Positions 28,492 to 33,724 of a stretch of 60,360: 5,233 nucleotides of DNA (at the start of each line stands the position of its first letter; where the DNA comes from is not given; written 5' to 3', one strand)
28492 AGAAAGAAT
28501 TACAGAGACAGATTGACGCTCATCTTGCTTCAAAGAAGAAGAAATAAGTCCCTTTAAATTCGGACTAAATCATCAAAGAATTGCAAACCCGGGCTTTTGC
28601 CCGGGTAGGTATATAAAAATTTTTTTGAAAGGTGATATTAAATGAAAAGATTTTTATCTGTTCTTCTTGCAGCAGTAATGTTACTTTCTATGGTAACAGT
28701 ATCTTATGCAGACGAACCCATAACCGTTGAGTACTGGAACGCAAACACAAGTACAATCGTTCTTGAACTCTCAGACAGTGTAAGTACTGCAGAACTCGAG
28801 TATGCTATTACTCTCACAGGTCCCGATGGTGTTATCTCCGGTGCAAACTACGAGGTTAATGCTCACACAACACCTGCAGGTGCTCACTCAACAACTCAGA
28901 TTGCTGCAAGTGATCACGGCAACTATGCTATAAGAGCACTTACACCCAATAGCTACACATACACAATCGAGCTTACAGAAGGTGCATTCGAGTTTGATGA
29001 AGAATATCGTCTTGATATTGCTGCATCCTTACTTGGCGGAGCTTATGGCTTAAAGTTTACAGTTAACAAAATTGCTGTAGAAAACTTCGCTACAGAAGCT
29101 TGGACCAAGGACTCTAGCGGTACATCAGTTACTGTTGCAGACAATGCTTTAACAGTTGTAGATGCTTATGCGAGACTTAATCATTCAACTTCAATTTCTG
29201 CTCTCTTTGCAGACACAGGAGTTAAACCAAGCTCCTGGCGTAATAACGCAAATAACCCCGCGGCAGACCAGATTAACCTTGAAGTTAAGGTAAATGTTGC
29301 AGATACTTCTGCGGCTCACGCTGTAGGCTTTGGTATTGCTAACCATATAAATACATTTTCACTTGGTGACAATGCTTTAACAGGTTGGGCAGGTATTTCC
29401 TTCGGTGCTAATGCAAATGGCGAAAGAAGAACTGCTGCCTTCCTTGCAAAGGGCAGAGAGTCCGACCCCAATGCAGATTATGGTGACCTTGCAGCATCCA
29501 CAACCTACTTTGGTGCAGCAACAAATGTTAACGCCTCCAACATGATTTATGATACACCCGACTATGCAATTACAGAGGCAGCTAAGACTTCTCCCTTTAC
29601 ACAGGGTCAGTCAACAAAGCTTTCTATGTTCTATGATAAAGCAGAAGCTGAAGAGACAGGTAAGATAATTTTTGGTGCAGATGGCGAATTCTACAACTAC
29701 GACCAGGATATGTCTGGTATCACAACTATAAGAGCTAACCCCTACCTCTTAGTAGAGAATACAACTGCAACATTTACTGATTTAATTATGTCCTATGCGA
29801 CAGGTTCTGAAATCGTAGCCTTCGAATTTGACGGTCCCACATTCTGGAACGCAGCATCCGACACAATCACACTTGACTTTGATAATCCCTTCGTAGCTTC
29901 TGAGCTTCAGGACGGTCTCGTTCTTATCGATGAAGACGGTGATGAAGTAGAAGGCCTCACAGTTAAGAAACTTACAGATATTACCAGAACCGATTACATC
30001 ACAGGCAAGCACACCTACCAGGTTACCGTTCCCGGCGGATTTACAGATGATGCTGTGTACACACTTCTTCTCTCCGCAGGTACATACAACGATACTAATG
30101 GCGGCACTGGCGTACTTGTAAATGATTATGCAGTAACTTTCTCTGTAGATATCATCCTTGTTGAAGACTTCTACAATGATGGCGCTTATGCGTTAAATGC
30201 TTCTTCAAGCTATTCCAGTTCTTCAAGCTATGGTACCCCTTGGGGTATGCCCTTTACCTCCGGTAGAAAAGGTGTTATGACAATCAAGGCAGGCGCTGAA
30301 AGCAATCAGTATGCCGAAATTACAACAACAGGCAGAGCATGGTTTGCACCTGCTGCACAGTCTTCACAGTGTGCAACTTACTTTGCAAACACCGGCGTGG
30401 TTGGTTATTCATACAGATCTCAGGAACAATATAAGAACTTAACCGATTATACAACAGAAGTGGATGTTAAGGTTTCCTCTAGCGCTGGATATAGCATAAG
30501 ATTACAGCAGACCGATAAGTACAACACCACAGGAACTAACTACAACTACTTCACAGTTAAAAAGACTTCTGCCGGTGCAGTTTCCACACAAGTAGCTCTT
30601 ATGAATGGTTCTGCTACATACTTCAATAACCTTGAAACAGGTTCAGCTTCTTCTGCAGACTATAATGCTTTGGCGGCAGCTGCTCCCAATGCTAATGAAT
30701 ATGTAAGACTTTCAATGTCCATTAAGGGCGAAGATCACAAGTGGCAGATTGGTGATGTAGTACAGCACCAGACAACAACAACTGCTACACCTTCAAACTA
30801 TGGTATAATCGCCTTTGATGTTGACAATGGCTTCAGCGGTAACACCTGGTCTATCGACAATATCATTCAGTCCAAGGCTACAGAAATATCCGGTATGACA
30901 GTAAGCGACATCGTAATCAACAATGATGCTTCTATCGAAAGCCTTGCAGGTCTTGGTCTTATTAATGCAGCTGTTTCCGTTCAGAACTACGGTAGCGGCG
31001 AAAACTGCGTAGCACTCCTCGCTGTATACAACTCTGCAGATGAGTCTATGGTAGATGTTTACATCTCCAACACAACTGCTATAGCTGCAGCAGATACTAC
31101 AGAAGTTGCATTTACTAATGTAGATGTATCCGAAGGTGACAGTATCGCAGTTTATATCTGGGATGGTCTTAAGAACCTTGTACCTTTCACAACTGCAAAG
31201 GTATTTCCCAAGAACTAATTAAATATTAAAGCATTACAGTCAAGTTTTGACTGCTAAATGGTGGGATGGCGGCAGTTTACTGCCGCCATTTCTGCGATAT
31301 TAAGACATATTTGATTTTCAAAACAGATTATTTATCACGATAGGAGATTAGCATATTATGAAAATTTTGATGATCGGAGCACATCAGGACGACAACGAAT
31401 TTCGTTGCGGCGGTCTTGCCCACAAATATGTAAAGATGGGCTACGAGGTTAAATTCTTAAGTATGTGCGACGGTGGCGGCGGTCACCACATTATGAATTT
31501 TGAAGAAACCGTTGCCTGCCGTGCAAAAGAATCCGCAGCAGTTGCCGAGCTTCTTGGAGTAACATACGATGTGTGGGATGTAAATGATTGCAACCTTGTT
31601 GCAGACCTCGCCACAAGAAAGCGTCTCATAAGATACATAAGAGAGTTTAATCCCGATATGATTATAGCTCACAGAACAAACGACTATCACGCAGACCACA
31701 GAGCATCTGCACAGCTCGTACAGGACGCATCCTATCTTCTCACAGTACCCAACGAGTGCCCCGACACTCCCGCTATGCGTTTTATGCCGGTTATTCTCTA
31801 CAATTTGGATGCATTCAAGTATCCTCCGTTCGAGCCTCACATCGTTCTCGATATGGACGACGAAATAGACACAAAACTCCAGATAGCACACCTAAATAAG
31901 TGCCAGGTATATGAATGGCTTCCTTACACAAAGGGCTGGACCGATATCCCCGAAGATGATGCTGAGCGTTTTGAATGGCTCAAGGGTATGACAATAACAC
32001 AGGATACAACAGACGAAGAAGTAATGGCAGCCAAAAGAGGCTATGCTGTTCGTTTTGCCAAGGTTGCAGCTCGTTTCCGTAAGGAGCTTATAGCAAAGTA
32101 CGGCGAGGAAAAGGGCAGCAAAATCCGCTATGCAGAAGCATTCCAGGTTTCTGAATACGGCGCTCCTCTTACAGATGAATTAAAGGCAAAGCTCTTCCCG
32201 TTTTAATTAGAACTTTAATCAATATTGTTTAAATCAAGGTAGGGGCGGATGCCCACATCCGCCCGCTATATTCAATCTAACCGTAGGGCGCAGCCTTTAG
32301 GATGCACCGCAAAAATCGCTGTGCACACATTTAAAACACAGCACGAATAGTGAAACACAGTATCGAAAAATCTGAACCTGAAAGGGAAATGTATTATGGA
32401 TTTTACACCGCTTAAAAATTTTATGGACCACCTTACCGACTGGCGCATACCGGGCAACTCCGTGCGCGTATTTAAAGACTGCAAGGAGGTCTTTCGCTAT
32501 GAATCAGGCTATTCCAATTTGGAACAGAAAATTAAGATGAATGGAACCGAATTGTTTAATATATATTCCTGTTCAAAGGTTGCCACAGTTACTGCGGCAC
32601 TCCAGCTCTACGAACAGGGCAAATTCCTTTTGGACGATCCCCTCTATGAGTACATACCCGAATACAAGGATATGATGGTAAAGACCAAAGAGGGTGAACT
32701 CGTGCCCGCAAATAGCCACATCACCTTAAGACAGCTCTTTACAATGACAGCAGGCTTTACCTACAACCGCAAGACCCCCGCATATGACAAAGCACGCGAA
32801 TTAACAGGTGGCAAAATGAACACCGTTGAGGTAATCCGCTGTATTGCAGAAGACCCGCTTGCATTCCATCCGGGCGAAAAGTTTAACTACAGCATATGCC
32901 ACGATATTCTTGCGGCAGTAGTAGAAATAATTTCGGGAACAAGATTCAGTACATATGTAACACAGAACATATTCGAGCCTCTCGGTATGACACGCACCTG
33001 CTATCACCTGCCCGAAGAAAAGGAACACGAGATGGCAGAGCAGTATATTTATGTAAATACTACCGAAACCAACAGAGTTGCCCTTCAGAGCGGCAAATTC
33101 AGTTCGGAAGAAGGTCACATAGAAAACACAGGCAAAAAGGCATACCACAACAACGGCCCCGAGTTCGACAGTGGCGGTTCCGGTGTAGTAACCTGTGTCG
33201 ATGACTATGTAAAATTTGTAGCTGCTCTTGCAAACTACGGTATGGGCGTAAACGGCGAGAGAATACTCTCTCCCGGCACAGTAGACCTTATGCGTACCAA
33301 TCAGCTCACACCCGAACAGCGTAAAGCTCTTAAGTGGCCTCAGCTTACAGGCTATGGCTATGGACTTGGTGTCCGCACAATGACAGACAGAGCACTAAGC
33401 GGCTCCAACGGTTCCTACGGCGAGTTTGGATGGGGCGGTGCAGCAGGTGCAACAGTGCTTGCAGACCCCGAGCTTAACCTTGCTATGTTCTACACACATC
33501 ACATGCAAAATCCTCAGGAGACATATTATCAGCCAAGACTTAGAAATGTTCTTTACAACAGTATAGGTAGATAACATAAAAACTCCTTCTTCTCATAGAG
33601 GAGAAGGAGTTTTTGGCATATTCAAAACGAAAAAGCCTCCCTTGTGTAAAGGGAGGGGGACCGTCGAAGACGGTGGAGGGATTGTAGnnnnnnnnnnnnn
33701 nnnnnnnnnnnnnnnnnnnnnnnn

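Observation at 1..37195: A 37-kb Gram-positive PUL-like island whose enzyme set matches no pathway I recognise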

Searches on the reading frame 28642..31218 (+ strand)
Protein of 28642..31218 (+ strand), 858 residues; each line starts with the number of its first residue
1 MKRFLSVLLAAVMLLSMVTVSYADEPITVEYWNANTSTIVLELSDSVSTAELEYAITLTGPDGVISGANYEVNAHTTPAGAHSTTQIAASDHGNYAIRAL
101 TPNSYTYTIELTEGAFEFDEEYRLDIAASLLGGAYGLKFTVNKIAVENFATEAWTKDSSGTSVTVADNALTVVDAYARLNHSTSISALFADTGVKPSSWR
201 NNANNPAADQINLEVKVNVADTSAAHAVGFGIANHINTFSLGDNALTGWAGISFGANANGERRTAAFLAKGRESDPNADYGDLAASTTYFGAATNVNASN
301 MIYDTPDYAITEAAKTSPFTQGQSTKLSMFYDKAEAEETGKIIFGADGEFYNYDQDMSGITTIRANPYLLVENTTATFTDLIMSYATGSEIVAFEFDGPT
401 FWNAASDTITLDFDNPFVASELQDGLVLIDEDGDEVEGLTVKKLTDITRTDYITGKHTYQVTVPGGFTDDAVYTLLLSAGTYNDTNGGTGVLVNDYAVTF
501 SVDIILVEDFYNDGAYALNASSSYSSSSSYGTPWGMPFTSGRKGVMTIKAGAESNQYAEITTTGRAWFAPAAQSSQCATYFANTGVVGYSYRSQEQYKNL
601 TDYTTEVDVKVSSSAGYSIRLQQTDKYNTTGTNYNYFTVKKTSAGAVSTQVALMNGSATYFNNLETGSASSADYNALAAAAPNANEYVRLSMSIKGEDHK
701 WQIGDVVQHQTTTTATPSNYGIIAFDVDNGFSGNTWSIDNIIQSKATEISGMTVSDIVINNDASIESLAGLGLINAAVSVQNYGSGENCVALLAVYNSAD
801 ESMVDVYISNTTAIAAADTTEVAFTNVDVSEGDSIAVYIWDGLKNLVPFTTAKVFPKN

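Call 6: search_protein_families(library=pfam, proteins=[window:28642-31218:+], max_evalue=0.01)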
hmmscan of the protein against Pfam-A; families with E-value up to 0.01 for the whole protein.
window:28642-31218:+ (858 aa): 0 families

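Call 9: search_protein_families(library=ncbifam, proteins=[window:28642-31218:+], max_evalue=0.01)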
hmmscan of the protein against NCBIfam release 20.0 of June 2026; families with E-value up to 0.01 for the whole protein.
window:28642-31218:+ (858 aa): 0 families

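Call 18: search_solved_structures(query=window:28642-31218:+, max_evalue=1)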
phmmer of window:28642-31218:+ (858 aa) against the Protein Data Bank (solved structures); distinct sequences matched with E-value up to 1: 1.
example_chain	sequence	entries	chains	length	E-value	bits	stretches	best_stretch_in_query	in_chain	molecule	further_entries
5jlc_A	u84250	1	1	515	0.63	11.3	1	264-365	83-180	Lanosterol 14-alpha demethylase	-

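Call 34: search_protein_families(library=pfam, proteins=[window:28642-31218:+], max_evalue=10)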
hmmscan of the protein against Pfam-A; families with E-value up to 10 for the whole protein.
window:28642-31218:+ (858 aa): 2 families
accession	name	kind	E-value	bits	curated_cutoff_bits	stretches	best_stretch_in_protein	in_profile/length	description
PF22021.2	RbmA-like_FnIII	-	0.063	13.6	27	1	45-109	27-91/111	RbmA-like, FnIII domain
PF17813.7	RET_CLD4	-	0.16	12.4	25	1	785-827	43-84/105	RET Cadherin like domain 4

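Call 73: search_protein_representatives(protein=window:28642-31215:+)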
Query: 858 residues. Proteins with E-value up to 0.001 (for the whole library): 27; up to 1e-10: 18; up to 1e-30: 7. The best 27 are listed.
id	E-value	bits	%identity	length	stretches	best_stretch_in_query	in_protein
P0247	0.0e+00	1872.3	100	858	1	1-858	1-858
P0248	4.2e-141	488.2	40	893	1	1-856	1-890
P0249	8.6e-128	444.2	40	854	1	1-858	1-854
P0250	2.9e-125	435.8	38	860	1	1-858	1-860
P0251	1.2e-121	423.9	40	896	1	1-856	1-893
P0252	3.0e-116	406.0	37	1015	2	1-497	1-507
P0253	4.9e-67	243.3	33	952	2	383-856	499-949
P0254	8.4e-27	110.2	40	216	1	672-857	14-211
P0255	1.4e-26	109.5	50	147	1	719-858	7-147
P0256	2.9e-25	105.1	27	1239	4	398-856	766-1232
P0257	7.9e-23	97.0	31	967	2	580-856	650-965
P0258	2.4e-22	95.4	30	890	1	1-853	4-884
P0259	8.1e-20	87.1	30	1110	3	1-164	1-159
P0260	1.0e-16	76.8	45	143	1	467-593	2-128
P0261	5.5e-15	71.1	27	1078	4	391-772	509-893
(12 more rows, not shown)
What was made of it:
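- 28642..31218 (+): Secreted 858-aa protein of a very rare family: two repeats of an Ig-like domain plus a ConA/CBM66/galectin-like jelly roll; presumed surface glycan-binding protein. There are 27 relatives in 1.84 billion representatives (call 73).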

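Call 89: predict_structure(alignment_id=A5)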
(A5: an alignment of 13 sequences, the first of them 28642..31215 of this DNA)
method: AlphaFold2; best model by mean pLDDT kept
length: 858 residues; sequences in the alignment: 13
mean_pLDDT: 79.4   pTM: 0.59
mean pLDDT of the five models: 79.4, 76.8, 75.9, 73.7, 73.1
residues with pLDDT >= 90: 263; 70-90: 403; 50-70: 127; < 50: 65
segments of 3 or more residues with pLDDT < 50: 10-24, 242-244, 300-304, 513-515, 521-529, 656-673, 713-716
pLDDT, mean of each block of 10 residues (from residue 1): 50 38 64 94 92 91 86 90 73 73 91 91 86 82 93 78 91 88 84 86 65 94 87 66 59 88 84 53 59 69 59 86 91 77 86 77 79 92 91 81 94 93 91 86 87 84 90 84 78 80 87 50 41 65 75 73 85 68 83 81 91 88 71 79 86 57 34 58 89 85 87 56 87 90 87 83 85 91 80 91 92 85 93 90 75 77
secondary structure, 60 per line:
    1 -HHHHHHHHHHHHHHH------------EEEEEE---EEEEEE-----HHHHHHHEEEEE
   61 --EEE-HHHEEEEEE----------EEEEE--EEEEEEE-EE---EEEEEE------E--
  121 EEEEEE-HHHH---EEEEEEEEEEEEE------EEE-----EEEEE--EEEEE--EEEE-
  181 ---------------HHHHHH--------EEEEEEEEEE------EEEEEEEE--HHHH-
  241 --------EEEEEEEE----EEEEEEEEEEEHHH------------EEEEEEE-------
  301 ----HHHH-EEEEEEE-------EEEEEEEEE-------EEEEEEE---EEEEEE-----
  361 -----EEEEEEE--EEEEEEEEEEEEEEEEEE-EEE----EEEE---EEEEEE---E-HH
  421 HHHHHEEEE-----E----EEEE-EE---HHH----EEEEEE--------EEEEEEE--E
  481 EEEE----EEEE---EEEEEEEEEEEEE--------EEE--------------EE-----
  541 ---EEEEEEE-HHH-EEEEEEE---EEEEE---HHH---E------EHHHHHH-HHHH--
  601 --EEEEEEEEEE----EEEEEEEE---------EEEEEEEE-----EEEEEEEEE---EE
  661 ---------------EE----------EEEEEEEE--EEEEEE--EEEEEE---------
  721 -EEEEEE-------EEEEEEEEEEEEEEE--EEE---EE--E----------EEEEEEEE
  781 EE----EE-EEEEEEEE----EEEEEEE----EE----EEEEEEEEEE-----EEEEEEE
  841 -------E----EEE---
elements in order (helices of 4 or more, strands of 3 or more residues): H2-16 E29-34 E38-43 H49-55 E56-60 E63-65 E70-75 E86-90 E93-99 E106-111 E121-126 H128-131 E135-147 E154-156 E162-166 E169-173 E176-179 H196-201 E210-219 E226-233 H236-239 E249-256 E261-271 E287-293 H305-308 E310-316 E324-332 E340-346 E350-355 E366-372 E375-392 E394-396 E401-404 E408-413 H419-425 E426-429 E440-443 E457-462 E471-477 E480-484 E489-492 E496-508 E517-519 E544-550 E556-562 E566-570 H588-593 H595-598 E603-612 E617-624 E634-641 E647-655 E688-695 E698-703 E706-711 E722-727 E735-749 E752-754 E773-782 E790-797 E802-808 E819-828 E834-840 E853-855
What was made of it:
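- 28642..31218 (+): AF2 pLDDT is 79.4 (call 89).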

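Call 91: fold_search(model_id=the predicted structure, library=pdb)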
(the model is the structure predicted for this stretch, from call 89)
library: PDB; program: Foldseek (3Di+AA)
matches with E <= 10: 1578; with E <= 0.001: 101
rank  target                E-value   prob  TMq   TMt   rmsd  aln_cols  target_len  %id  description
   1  4jqt_A                4.3e-07  1.00  0.12  0.22  23.8       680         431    9  Crystal structure of a putative glycosyl hydrolase (BT3469) from Bacteroides thetaiotaomicron VPI-5482 at 2.49 A resol (released 2013-04-17)
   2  8a9y_E                9.4e-06  0.99  0.15  0.24  25.7       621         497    7  Substrate-free levan utilisation machinery (utilisome) (released 2023-06-07)
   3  9qc7_A                4.6e-05  0.98  0.13  0.09  23.9       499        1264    8  BoNT-NTNH complex from Clostridium botulinum Serotype B1 (released 2025-09-10)
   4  3r05_A                4.9e-05  0.44  0.12  0.10  29.7      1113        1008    9  Structure of neurexin 1 alpha (domains LNS1-LNS6), with splice insert SS3 (released 2011-06-15)
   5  4kbb_B                5.6e-05  0.97  0.13  0.24  23.7       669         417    6  Structure of Botulinum neurotoxin B binding domain in complex with both synaptotagmin II and GD1a (released 2013-07-03)
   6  5vid_C                5.9e-05  0.98  0.12  0.23  24.9       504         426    7  Receptor binding domain of BoNT/B in complex with mini-protein binder Bot.0671.2 (released 2017-09-20)
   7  4b1m_C                6.2e-05  1.00  0.15  0.62   6.1       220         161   13  CARBOHYDRATE BINDING MODULE CBM66 FROM BACILLUS SUBTILIS (released 2012-12-12)
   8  2wsu_B                6.6e-05  1.00  0.12  0.29  31.0       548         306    8  Galectin domain of porcine adenovirus type 4 NADC-1 isolate fibre (released 2010-08-11)
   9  3ldk_A                7.6e-05  0.51  0.10  0.13  30.1       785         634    8  Crystal Structure of A. japonicus CB05 (released 2010-05-12)
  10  4b1m_A                8.0e-05  1.00  0.15  0.61   5.7       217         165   14  CARBOHYDRATE BINDING MODULE CBM66 FROM BACILLUS SUBTILIS (released 2012-12-12)
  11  3u14_A                8.8e-05  0.92  0.12  0.19  28.4       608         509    6  Structure of D50A-fructofuranosidase from Schwanniomyces occidentalis complexed with inulin (released 2012-04-25)
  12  5xau_A                1.0e-04  0.77  0.11  0.15  34.1       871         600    8  Crystal structure of integrin binding fragment of laminin-511 (released 2017-09-20)
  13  9tdu_B                1.1e-04  0.89  0.13  0.20  30.4       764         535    7  Structure of Fructofuranosidase from Purpureocilum lilacinum (released 2026-02-11)
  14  5xh9                  1.1e-04  0.44  0.10  0.13  28.5       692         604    9  Aspergillus kawachii beta-fructofuranosidase (released 2017-07-19)
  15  4azz_A                1.2e-04  1.00  0.15  0.60   5.7       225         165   13  Carbohydrate binding module CBM66 from Bacillus subtilis (released 2012-07-25)
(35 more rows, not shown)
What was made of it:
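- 28642..31218 (+): Foldseek domain hits are CBM66, galectins and GH16, with TM(target) 0.5-0.6 (call 91).
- Tried and rejected: Rejected by the model (calls 89, 91).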

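Call 93: find_encoding_contigs(protein=P0256, flank=10000, max_places=2)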
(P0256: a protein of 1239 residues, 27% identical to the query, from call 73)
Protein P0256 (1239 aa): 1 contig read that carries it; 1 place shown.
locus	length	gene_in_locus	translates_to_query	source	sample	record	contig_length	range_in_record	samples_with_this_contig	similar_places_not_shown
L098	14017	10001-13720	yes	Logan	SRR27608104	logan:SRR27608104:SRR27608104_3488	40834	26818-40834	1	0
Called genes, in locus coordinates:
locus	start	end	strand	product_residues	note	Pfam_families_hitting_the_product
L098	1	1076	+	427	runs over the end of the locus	PF04734:Ceramidase_alk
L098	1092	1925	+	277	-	PF01261:AP_endonuc_2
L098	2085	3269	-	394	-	PF00149:Metallophos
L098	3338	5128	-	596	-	PF02743:dCache_1 (weak), PF06580:His_kinase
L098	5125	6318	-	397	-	PF00072:Response_reg, PF12833:HTH_18, PF00165:HTH_AraC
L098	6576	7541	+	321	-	PF00528:BPD_transp_1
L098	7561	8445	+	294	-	PF00528:BPD_transp_1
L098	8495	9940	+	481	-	PF01547:SBP_bac_1, PF12010:DUF3502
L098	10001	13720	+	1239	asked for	-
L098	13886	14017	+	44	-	?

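Call 96: search_protein_families(library=ncbifam, proteins=[L098:2085-3269:-], max_evalue=0.001)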
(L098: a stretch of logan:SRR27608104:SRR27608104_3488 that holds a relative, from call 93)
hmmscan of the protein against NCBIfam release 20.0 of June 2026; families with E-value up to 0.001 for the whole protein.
L098:2085-3269:- (394 aa): 0 families

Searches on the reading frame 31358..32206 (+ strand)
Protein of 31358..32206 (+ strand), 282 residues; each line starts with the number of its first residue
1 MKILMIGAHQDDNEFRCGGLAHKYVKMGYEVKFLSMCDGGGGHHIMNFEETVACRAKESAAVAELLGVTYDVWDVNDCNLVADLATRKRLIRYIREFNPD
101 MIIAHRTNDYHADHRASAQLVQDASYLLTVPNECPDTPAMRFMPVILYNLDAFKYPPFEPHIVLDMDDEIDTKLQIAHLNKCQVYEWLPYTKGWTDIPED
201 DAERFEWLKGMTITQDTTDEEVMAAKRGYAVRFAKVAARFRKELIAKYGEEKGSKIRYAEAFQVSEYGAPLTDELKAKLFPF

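Call 6: search_protein_families(library=pfam, proteins=[window:31358-32206:+], max_evalue=0.01)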
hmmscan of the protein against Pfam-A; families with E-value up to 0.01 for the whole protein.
window:31358-32206:+ (282 aa): 2 families
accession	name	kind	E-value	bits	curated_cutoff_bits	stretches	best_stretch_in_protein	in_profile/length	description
PF02585.22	PIG-L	-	1.4e-24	87.4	28.2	1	4-124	1-128/129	GlcNAc-PI de-N-acetylase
PF13477.12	Glyco_trans_4_2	-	0.0043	17.7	23.4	1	51-130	28-106/139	Glycosyl transferase 4-like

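Call 9: search_protein_families(library=ncbifam, proteins=[window:31358-32206:+], max_evalue=0.01)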
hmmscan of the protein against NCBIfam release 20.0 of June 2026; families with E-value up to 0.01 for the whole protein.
window:31358-32206:+ (282 aa): 3 families
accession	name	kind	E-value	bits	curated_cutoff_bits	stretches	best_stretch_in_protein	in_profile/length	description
TIGR04001.1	thiol_BshB1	equivalog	1.1e-24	87.4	182.5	1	2-186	3-181/226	bacillithiol biosynthesis deacetylase BshB1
TIGR04000.1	thiol_BshB2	equivalog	3.5e-06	26.8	195.25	1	3-191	3-192/217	bacillithiol biosynthesis deacetylase BshB2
TIGR03446.1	mycothiol_Mca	equivalog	0.00015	21.4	277.15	0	2-115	2-140/283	mycothiol conjugate amidase Mca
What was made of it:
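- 31358..32206 (+): Cytoplasmic PIG-L/LmbE-family de-N-acetylase. NCBIfam BshB1 87 bits, below cut-off (calls 6, 9).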

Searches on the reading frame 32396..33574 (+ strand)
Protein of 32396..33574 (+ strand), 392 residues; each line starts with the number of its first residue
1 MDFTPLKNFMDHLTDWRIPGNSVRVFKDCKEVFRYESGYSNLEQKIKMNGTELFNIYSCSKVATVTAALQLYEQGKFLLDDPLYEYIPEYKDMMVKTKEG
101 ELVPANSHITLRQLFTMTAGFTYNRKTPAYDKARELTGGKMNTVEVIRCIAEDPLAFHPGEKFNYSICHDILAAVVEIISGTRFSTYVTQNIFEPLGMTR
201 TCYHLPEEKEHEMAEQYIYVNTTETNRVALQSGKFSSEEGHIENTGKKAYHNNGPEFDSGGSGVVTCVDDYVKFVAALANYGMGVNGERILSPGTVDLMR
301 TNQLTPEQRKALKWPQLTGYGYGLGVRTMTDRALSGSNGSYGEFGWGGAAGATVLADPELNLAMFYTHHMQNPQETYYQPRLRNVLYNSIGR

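Call 6: search_protein_families(library=pfam, proteins=[window:32396-33574:+], max_evalue=0.01)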
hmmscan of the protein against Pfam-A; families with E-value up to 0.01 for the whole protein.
window:32396-33574:+ (392 aa): 2 families
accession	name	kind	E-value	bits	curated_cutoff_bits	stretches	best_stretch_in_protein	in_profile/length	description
PF00144.29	Beta-lactamase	-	1.2e-54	186.1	27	1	13-375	8-316/329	Beta-lactamase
PF13354.11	Beta-lactamase2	-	0.0032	17.3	22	0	44-83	11-50/214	Beta-lactamase enzyme family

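Call 9: search_protein_families(library=ncbifam, proteins=[window:32396-33574:+], max_evalue=0.01)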
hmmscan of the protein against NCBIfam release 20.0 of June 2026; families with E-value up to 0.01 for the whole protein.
window:32396-33574:+ (392 aa): 33 families (the best 25 are shown)
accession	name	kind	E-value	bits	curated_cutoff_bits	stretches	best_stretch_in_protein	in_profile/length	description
NF052559.1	MthAcHydAcmB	equivalog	3.2e-40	138.1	550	1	15-312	21-302/391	methyl acetate hydrolase AcmB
NF002968.0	PRK03642.1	equivalog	1.7e-20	73.3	385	1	37-364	81-389/432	penicillin binding protein PBP4B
NF033085.1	bla_class_C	equivalog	1.9e-12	46.6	415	1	13-238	16-216/356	class C beta-lactamase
NF007943.0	PRK10662.1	equivalog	5.8e-12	44.9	266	1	36-214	67-235/380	D-alanyl-D-alanine-carboxypeptidase/endopeptidase AmpH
NF009622.0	PRK13128.1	equivalog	1.1e-10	40.7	443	1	5-201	8-190/518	D-aminopeptidase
NF038269.1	lipase_LipE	equivalog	6.5e-10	38.7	750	1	44-364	78-376/407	lipase LipE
NF038069.1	blaIDC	exception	4.9e-09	35.5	850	1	14-219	51-235/395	IDC family class C beta-lactamase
NF045925.1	3-sucCA_synth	equivalog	1.1e-08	34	800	1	55-205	84-215/498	3-succinylated cholic acid synthase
NF012172.1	FOX-MOX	exception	9.6e-08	31.4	700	1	13-92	41-119/382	FOX/MOX family class C beta-lactamase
NF000239.3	MOX_CMY1_fam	exception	5.8e-07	29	770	1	13-92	44-122/383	CMY-1/MOX family class C beta-lactamase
NF000399.2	blaFOX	exception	7.8e-07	28.4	850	1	13-92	41-119/382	FOX family cephalosporin-hydrolyzing class C beta-lactamase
NF045671.1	blaPNC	exception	8.2e-07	28.2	750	0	173-217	196-240/401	PNC family class C beta-lactamase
NF033159.0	blaPAC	exception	5.6e-06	25.4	850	1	13-93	39-118/380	PAC family class C beta-lactamase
NF000185.2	BlaEC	exception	2.3e-05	23.5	850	1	15-231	38-233/377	BlaEC family class C beta-lactamase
NF033575.1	blaRHO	exception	7e-05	21.9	825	1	13-91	40-117/380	RHO family class C beta-lactamase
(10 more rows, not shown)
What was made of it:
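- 32396..33574 (+): Cytoplasmic beta-lactamase-fold serine hydrolase (esterase/amidase type). The best NCBIfam match is AcmB at 138 bits, below cut-off (calls 6, 9).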
